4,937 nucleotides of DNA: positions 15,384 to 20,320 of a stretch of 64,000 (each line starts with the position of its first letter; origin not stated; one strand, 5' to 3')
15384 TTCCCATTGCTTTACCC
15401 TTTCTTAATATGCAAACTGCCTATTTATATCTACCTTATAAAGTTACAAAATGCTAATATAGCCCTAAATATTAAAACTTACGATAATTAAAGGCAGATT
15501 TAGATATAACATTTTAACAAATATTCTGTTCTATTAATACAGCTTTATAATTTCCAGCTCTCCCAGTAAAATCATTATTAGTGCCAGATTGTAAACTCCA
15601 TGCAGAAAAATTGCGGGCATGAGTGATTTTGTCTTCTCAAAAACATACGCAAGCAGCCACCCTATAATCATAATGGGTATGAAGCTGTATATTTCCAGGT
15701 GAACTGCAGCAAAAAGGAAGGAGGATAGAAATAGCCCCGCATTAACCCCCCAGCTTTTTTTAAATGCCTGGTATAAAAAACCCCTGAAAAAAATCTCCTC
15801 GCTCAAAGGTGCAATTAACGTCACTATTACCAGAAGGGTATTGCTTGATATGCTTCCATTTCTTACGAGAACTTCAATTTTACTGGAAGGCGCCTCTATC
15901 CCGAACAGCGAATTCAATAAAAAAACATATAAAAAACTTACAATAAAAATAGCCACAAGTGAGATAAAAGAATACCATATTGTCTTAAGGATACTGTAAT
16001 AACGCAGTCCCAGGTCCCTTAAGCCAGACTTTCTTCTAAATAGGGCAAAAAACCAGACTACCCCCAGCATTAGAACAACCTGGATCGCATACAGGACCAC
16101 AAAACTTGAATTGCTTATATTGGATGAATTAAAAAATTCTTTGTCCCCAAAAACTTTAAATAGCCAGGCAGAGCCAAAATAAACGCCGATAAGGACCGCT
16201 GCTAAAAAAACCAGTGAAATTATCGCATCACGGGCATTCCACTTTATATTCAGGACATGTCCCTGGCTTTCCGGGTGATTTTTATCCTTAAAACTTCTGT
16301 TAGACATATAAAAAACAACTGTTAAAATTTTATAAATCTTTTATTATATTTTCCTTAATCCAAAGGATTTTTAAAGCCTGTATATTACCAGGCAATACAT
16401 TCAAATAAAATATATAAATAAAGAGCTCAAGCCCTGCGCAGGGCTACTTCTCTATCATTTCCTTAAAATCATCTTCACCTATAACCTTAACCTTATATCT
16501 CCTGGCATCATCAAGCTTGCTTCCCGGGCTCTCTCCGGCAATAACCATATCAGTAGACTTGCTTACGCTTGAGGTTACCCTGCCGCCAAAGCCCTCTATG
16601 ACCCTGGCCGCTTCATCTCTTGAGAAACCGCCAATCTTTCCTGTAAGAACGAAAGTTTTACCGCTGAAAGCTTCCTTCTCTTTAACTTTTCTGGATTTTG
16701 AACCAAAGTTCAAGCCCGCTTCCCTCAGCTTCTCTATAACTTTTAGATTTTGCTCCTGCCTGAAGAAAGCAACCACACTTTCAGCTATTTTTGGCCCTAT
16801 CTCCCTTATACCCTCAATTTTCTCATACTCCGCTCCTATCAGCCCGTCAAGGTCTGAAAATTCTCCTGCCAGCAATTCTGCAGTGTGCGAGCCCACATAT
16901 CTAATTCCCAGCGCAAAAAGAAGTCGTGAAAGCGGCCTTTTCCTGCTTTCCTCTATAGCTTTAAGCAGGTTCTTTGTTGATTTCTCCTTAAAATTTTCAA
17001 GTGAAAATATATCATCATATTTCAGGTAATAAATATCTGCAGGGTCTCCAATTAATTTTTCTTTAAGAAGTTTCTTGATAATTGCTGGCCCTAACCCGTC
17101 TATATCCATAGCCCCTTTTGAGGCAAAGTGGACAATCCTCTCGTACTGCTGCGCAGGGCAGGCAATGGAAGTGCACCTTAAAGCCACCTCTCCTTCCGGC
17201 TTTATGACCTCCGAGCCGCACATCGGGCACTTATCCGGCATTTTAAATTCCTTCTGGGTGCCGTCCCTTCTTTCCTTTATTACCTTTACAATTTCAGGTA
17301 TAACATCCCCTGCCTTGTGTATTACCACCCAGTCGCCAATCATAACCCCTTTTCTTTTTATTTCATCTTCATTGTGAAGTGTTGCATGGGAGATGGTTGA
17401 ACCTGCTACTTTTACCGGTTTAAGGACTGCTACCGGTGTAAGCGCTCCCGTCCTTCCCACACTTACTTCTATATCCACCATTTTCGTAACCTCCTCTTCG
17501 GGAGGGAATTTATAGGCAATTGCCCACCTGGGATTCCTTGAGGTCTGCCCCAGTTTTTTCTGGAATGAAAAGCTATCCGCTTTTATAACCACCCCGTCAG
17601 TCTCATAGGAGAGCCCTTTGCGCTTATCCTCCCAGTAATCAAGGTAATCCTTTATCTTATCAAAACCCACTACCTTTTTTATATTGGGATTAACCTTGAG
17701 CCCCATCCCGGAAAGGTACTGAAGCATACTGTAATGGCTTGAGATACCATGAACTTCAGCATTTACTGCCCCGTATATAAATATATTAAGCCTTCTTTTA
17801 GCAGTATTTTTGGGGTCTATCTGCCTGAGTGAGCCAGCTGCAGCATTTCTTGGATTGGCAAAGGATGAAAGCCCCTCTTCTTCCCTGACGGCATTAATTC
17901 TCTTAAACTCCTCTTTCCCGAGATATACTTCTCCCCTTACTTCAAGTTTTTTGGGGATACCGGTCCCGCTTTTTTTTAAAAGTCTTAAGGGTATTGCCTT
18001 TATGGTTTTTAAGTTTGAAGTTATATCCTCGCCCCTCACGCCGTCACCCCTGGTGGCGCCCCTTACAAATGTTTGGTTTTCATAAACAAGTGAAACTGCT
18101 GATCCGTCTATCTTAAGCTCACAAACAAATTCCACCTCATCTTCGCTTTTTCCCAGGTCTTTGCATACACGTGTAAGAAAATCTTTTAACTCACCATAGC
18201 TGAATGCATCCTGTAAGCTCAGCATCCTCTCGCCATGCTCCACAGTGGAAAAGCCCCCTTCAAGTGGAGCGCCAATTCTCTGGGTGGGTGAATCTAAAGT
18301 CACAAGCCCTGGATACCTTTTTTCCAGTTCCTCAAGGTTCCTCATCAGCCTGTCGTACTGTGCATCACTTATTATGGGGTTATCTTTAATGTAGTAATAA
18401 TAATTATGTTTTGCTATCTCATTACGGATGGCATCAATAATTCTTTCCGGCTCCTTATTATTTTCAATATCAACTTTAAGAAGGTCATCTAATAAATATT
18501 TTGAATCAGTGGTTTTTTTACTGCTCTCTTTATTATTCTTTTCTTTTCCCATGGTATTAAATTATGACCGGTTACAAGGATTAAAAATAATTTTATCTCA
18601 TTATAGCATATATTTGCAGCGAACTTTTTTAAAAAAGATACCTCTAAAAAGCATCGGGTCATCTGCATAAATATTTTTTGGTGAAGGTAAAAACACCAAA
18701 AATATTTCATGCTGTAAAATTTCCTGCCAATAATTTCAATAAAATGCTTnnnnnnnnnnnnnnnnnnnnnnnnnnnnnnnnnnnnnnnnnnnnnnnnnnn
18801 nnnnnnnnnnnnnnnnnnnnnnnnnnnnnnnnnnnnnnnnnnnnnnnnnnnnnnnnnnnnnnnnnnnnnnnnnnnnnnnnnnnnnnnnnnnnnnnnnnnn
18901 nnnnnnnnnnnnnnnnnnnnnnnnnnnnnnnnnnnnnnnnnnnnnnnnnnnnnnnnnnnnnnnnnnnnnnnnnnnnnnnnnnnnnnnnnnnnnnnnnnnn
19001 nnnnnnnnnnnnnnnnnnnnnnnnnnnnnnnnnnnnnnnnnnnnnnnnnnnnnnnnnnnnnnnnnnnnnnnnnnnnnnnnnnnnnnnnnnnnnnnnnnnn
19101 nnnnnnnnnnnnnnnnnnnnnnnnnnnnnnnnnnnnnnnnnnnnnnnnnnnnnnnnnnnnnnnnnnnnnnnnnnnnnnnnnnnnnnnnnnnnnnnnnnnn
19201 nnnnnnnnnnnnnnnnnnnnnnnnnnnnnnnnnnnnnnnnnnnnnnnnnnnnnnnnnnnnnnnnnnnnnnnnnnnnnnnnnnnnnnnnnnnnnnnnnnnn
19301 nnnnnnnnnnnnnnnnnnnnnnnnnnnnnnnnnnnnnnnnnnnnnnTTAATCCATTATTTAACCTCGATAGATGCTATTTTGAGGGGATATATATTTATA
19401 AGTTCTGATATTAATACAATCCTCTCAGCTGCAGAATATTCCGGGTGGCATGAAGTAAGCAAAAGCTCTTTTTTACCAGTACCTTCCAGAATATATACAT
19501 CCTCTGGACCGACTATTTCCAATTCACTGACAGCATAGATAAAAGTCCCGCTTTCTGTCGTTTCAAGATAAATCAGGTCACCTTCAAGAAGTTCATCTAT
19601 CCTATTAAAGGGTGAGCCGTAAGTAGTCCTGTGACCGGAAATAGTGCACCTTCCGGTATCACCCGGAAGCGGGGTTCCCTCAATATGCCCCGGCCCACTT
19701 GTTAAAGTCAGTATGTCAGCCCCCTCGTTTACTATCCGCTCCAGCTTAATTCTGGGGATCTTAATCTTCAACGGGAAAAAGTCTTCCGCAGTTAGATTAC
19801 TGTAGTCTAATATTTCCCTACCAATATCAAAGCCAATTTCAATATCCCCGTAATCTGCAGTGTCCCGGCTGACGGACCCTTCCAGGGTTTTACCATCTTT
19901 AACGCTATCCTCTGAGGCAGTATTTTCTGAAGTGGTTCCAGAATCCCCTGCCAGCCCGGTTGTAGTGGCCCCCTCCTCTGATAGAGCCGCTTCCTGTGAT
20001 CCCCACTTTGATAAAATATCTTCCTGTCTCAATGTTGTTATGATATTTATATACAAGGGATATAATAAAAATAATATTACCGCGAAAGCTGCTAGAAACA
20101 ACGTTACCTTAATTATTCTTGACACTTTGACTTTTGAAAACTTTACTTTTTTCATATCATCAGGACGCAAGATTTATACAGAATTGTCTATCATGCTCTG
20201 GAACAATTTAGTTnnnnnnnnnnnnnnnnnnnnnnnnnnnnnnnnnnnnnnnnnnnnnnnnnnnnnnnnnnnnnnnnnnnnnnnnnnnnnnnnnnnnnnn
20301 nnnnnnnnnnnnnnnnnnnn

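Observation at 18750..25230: Two paralogous operons, each a sortase followed by a membrane-anchored coiled-coil protein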

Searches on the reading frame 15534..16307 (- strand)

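Call 26: search_protein_families(library=pfam, proteins=[window:15534-16307:-], max_evalue=0.001)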
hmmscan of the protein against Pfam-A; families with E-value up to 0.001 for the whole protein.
window:15534-16307:- (257 aa): 1 family
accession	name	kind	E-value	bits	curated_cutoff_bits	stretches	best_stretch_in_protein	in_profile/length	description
PF02517.21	Rce1-like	-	2.2e-22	79.6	22.4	1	157-241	6-92/93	Type II CAAX prenyl endopeptidase Rce1-like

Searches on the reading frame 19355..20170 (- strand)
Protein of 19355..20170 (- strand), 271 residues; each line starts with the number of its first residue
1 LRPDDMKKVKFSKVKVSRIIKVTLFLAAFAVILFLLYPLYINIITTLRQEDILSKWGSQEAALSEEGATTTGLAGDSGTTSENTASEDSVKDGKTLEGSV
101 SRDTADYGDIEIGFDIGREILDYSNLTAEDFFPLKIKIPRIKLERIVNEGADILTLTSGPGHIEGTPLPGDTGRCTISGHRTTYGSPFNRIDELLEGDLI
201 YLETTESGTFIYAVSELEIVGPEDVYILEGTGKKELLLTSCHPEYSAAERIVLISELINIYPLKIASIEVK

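Call 5: search_protein_families(library=pfam, proteins=[window:19355-20170:-], max_evalue=0.1)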
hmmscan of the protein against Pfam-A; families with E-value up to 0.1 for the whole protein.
window:19355-20170:- (271 aa): 1 family
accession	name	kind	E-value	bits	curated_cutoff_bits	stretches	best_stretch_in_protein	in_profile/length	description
PF04203.18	Sortase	-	3e-26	92.1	26.6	1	136-257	1-124/125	Sortase domain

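Call 7: search_protein_families(library=ncbifam, proteins=[window:19355-20170:-], max_evalue=0.1)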
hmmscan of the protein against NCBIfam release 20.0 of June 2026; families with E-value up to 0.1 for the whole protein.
window:19355-20170:- (271 aa): 7 families
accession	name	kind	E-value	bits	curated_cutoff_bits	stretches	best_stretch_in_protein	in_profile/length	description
NF033747.1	class_E_sortase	subfamily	4.2e-27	95.4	160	1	136-259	74-207/211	class E sortase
NF058671.1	sortase_SrtD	exception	2.3e-20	73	140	1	136-243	67-170/187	class D sortase, LPxTATN-specific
TIGR01076.1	sortase_fam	subfamily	5.4e-19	68.3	39.35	1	136-259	3-129/136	sortase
NF033746.1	class_D_sortase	subfamily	5.7e-19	68.3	165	1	136-257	13-133/135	class D sortase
NF033745.1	class_C_sortase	subfamily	1.5e-16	60.8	160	1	27-252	4-215/220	class C sortase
TIGR03784.1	marine_sortase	equivalog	4.5e-15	55.7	158.25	1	135-244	53-159/174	class GN sortase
NF033748.1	class_F_sortase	subfamily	0.0011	18.7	166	1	161-248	48-140/155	class F sortase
